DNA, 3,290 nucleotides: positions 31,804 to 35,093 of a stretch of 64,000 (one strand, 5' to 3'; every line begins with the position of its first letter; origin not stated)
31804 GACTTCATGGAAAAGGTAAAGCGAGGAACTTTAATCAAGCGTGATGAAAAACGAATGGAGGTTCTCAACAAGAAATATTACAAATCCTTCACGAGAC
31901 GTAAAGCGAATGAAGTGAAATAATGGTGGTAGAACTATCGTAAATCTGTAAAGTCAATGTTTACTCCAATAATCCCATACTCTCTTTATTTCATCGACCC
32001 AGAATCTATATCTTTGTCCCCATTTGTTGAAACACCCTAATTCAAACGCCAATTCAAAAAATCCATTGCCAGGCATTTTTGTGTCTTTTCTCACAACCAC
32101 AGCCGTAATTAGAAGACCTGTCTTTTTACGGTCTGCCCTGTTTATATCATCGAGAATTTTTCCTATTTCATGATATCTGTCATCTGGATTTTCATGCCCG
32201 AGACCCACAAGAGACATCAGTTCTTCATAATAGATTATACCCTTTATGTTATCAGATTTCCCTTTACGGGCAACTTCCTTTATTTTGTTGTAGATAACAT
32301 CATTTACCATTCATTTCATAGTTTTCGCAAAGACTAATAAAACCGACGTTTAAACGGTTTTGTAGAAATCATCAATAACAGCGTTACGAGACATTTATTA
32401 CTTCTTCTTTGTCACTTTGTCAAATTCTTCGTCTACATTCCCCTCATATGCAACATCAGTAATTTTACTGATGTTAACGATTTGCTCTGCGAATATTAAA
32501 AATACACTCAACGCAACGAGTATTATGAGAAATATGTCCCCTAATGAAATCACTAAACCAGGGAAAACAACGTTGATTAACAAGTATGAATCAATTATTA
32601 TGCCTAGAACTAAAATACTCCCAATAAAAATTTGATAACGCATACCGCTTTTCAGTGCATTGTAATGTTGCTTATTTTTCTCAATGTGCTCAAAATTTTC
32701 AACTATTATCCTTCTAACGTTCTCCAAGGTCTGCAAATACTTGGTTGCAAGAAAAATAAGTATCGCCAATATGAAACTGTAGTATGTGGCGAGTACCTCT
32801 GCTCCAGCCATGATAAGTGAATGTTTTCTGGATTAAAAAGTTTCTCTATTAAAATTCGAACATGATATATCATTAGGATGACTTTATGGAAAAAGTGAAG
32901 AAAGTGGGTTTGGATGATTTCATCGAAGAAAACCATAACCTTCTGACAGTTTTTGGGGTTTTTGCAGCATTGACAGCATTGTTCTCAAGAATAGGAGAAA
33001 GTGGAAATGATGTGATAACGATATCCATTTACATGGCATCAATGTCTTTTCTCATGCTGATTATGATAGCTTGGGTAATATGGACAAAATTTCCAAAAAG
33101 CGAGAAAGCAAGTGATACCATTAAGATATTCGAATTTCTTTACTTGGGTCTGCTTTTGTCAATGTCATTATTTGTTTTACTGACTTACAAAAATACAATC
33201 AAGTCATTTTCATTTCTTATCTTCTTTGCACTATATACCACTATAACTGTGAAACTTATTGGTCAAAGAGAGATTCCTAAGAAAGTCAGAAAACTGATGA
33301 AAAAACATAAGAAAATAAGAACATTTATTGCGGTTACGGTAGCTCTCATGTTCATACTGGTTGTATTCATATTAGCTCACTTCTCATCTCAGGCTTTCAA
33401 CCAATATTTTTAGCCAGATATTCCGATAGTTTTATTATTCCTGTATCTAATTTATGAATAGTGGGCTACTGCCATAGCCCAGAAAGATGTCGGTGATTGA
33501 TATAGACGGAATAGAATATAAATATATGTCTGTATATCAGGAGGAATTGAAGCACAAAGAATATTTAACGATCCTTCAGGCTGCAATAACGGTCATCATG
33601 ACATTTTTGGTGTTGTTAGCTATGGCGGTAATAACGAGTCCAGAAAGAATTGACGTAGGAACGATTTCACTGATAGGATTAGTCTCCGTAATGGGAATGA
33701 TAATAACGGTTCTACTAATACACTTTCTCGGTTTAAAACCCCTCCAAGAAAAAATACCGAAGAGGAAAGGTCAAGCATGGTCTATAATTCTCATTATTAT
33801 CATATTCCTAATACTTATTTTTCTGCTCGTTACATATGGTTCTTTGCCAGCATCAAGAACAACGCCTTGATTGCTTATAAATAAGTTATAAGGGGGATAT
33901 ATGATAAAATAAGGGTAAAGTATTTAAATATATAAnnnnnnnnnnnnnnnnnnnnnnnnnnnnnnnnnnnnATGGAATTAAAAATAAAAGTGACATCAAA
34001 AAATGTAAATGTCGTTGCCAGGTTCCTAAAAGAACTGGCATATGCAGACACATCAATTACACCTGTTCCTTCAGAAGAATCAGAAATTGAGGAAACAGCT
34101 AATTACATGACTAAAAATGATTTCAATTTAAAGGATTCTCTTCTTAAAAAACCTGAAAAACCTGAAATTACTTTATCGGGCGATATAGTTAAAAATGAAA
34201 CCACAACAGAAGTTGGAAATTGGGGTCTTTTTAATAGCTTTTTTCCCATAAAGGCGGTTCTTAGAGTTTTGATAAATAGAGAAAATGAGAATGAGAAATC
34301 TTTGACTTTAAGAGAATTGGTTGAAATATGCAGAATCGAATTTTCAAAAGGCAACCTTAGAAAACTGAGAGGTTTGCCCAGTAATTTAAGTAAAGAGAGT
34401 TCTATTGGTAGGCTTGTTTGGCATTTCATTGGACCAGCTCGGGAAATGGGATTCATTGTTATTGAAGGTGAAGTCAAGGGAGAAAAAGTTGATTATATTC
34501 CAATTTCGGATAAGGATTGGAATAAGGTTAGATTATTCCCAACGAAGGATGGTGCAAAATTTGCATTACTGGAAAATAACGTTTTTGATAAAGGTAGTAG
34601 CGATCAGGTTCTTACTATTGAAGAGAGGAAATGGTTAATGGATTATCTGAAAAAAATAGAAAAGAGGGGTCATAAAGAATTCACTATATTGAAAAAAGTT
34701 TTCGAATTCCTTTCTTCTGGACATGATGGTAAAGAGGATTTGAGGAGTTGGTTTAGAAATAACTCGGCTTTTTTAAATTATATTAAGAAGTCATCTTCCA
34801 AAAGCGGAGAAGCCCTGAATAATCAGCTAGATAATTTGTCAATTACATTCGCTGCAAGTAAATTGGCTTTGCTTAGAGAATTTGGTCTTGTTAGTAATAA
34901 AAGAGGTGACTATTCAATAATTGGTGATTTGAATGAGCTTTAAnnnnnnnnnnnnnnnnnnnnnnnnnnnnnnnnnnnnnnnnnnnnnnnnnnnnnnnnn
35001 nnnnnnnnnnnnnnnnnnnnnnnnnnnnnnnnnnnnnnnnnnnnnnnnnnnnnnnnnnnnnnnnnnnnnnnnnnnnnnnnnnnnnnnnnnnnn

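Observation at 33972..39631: Candidate undescribed defence module: GHKL-Ig ATPase triad converging on an AbrB-wHTH-methyltransferase operon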

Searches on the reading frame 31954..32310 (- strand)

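Call 4: search_protein_families(library=pfam, proteins=[window:31954-32310:-], max_evalue=0.1)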
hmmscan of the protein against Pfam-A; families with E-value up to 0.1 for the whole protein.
window:31954-32310:- (118 aa): 1 family
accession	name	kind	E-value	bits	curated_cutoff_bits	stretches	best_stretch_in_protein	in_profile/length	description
PF24873.1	DUF2110_C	-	0.086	13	23.2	0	55-81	26-50/67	DUF2110 C-terminal domain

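Call 5: search_protein_families(library=padloc, proteins=[window:31954-32310:-], max_evalue=0.1)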
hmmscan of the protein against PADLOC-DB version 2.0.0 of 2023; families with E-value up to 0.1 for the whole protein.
window:31954-32310:- (118 aa): 0 families

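Call 6: search_protein_families(library=ncbifam, proteins=[window:31954-32310:-], max_evalue=0.1)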
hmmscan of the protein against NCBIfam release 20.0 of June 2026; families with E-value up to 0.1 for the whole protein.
window:31954-32310:- (118 aa): 0 families

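Call 8: search_protein_families(library=phrogs, proteins=[window:31954-32310:-], max_evalue=0.1)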
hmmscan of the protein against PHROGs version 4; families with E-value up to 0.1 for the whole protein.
window:31954-32310:- (118 aa): 1 family
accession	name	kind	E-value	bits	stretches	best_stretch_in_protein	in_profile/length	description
phrog_14062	-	unknown function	0.091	14.1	0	40-73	26-59/69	-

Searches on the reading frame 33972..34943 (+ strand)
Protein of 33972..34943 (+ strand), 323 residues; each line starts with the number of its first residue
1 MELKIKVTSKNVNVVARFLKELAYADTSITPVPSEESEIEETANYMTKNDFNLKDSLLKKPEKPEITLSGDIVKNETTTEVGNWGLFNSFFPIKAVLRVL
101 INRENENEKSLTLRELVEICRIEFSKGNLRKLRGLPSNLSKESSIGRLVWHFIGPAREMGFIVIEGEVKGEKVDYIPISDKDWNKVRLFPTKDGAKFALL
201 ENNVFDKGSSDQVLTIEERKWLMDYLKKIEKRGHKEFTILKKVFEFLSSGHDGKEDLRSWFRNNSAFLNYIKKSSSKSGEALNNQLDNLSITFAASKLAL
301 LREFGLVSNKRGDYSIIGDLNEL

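Call 4: search_protein_families(library=pfam, proteins=[window:33972-34943:+], max_evalue=0.1)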
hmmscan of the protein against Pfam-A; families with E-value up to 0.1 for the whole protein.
window:33972-34943:+ (323 aa): 2 families
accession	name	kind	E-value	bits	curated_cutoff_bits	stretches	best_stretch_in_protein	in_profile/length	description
PF08463.15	EcoEI_R_C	-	0.074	13.6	24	0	202-247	89-131/163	EcoEI R protein C-terminal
PF18517.6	LZ3wCH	-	0.093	13.2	26.1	0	256-286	16-46/55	Leucine zipper with capping helix domain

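Call 5: search_protein_families(library=padloc, proteins=[window:33972-34943:+], max_evalue=0.1)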
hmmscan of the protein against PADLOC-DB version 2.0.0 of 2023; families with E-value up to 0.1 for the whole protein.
window:33972-34943:+ (323 aa): 0 families

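Call 6: search_protein_families(library=ncbifam, proteins=[window:33972-34943:+], max_evalue=0.1)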
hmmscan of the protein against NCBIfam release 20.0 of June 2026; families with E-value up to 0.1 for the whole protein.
window:33972-34943:+ (323 aa): 1 family
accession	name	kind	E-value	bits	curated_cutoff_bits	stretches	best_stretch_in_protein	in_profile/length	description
TIGR01716.1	RGG_Cterm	subfamily_domain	0.008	15.9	36.9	1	209-249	60-100/220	transcriptional activator, Rgg/GadR/MutR family, C-terminal domain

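Call 8: search_protein_families(library=phrogs, proteins=[window:33972-34943:+], max_evalue=0.1)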
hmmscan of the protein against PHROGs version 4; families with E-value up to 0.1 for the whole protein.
window:33972-34943:+ (323 aa): 1 family
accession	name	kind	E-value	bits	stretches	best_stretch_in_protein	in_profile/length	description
phrog_20906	-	unknown function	0.02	15.8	1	54-76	17-39/61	-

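Call 54: search_solved_structures(query=window:33972-34943:+, max_evalue=10, show_alignments=2)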
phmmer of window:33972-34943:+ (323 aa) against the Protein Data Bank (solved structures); distinct sequences matched with E-value up to 10: 0.

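Call 56: find_homologous_proteins(query=window:33972-34943:+)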
Query window:33972-34943:+ (323 aa): 17 proteins with E <= 0.001 among 2964 candidates.
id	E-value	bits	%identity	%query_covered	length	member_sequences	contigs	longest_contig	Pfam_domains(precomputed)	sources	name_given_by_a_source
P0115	1.1e-206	703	100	100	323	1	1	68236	-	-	-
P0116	8.3e-150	517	71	99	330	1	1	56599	-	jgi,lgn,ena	-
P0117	1.9e-66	243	44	99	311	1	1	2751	-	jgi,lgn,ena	-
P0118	2.6e-61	226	44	74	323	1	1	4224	-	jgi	jgi:hypothetical protein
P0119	1.5e-60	223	42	98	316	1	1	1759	-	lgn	-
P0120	8.1e-60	221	40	99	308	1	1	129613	-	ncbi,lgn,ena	-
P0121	1.3e-59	220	42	99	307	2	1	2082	-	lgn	-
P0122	4.2e-58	215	48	75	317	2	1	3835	-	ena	-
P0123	6.3e-57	212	42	99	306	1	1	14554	-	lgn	-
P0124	1.2e-56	211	40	99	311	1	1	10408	-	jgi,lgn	-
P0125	2.0e-56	210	37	99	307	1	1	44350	-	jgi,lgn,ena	-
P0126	2.5e-55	206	41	99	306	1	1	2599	-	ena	-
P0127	5.3e-55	205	38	100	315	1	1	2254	-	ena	-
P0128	8.7e-54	201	38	100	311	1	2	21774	-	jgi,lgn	jgi:hypothetical protein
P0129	1.2e-53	201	38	100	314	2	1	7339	-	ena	-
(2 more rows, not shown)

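Call 57: find_encoding_contigs(protein=P0120, flank=7000, max_places=1)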
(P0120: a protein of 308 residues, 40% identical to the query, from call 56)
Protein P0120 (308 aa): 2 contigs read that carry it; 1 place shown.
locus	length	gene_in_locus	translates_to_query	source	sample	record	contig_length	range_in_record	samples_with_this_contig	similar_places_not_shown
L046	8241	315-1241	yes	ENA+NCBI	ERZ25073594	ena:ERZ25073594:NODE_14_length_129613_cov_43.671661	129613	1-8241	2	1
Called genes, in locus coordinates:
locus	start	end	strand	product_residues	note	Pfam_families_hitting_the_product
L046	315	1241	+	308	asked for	-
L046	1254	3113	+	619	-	-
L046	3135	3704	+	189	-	-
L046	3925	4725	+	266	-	PF01555:N6_N4_Mtase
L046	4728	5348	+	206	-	-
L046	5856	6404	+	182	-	-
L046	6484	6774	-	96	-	-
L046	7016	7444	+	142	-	-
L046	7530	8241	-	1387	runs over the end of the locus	PF25794:SACS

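Call 58: find_encoding_contigs(protein=P0125, flank=7000, max_places=1)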
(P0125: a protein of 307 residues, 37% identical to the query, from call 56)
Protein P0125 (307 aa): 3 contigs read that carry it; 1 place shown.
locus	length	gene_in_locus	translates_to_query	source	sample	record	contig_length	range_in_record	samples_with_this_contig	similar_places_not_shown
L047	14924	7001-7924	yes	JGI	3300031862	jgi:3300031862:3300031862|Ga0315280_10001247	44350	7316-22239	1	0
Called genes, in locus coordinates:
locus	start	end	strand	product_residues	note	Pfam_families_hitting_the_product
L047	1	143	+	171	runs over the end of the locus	-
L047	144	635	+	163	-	-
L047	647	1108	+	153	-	-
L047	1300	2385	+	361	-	PF09376:NurA (faint)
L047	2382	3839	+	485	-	PF01935:DUF87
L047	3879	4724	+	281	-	PF01261:AP_endonuc_2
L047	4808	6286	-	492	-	PF03237:Terminase_6N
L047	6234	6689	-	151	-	-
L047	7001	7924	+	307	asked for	-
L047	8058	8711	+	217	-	-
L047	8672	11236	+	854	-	PF13589:HATPase_c_3 (weak)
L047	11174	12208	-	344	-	PF01555:N6_N4_Mtase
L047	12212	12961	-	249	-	PF09195:Endonuc-BglII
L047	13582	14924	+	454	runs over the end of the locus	PF00696:AA_kinase, PF01842:ACT (faint), PF22468:ACT_9 (weak)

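Call 59: find_encoding_contigs(protein=P0116, flank=7000, max_places=1)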
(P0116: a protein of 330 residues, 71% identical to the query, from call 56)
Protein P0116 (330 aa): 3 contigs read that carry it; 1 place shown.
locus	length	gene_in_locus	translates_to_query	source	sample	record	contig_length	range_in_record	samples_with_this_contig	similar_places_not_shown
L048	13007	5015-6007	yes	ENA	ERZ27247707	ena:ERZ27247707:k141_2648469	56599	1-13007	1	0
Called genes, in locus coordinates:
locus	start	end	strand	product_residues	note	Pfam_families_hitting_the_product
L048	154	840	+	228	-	-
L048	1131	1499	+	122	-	-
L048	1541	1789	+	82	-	-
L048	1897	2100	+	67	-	-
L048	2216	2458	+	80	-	PF10884:DUF2683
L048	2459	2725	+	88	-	PF05016:ParE_toxin (weak)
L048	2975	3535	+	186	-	PF00589:Phage_integrase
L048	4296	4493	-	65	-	-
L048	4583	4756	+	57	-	-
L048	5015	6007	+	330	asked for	-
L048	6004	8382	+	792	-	-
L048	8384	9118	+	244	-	-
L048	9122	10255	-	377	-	PF01555:N6_N4_Mtase, PF01170:UPF0020 (faint), PF01555:N6_N4_Mtase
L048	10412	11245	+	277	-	PF03130:HEAT_PBS (faint), PF02985:HEAT (faint), PF13646:HEAT_2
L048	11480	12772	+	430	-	PF00589:Phage_integrase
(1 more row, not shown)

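Call 65: search_protein_families(library=pfam, proteins=[L046:1254-3113:+, L046:3135-3704:+, L046:4728-5348:+, L046:5856-6404:+, L047:8058-8711:+, L047:8672-11236:+], max_evalue=0.05)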
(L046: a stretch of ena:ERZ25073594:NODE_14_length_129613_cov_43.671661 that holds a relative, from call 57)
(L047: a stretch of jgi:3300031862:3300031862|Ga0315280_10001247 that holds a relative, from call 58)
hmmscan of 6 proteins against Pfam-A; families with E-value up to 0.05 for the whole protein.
L046:1254-3113:+ (619 aa): 0 families

L046:3135-3704:+ (189 aa): 1 family
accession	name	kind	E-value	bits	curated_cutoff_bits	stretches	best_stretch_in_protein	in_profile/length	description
PF22736.1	NNH5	-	0.047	14.1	27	0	25-59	54-87/134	NACHT N-terminal Helical domain 5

L046:4728-5348:+ (206 aa): 4 families
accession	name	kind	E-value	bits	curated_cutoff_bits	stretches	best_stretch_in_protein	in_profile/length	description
PF01844.29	HNH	-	0.00015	22.3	21.4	1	97-141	1-45/47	HNH endonuclease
PF13338.12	AbiEi_4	-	0.0017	18.9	25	1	47-68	27-48/49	Transcriptional regulator, AbiEi antitoxin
PF14279.12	HNH_5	-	0.0065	16.8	27.5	1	97-152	1-55/56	HNH endonuclease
PF09840.14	DUF2067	-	0.02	14.9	24.9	1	41-98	45-101/187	Uncharacterized protein conserved in archaea (DUF2067)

L046:5856-6404:+ (182 aa): 0 families

L047:8058-8711:+ (217 aa): 1 family
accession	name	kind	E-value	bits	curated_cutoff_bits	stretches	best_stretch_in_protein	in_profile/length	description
PF09784.14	L31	-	0.047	14.5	22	0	115-160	8-45/102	Mitochondrial ribosomal protein L31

L047:8672-11236:+ (854 aa): 2 families
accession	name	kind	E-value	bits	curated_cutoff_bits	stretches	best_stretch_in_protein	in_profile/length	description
PF13589.12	HATPase_c_3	-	3e-06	27.7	25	1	45-171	6-122/137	Histidine kinase-, DNA gyrase B-, and HSP90-like ATPase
PF02518.31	HATPase_c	-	0.046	14.6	26.4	0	45-111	9-64/111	Histidine kinase-, DNA gyrase B-, and HSP90-like ATPase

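Call 76: search_protein_families(library=pfam, alignment_id=A5, max_evalue=0.1)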
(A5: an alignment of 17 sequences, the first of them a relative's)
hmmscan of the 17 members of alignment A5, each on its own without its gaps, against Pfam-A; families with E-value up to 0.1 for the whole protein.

A. member 1, P0115 (323 aa): 2 families
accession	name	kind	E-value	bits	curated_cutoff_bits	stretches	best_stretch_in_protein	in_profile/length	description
PF08463.15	EcoEI_R_C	-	0.074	13.6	24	0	202-247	89-131/163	EcoEI R protein C-terminal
PF18517.6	LZ3wCH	-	0.093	13.2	26.1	0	256-286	16-46/55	Leucine zipper with capping helix domain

B. families by the number of members that match (of 17 scanned): 8 families
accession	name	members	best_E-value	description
PF01947.21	Rv2949c-like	2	0.014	Chorismate pyruvate-lyase Rv2949c-like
PF24219.2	DUF7438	2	0.032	Family of unknown function (DUF7438)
PF04304.18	DUF454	2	0.051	Protein of unknown function (DUF454)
PF21117.3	MRB1590_C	1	0.014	MRB1590 C-terminal domain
PF06648.16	AcMNPV_Ac75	1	0.052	Autographa californica nuclear polyhedrosis virus (AcMNPV), Ac75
PF08463.15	EcoEI_R_C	1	0.074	EcoEI R protein C-terminal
PF18517.6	LZ3wCH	1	0.093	Leucine zipper with capping helix domain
PF25195.1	DPC2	1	0.096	Diatom pyrenoid component 2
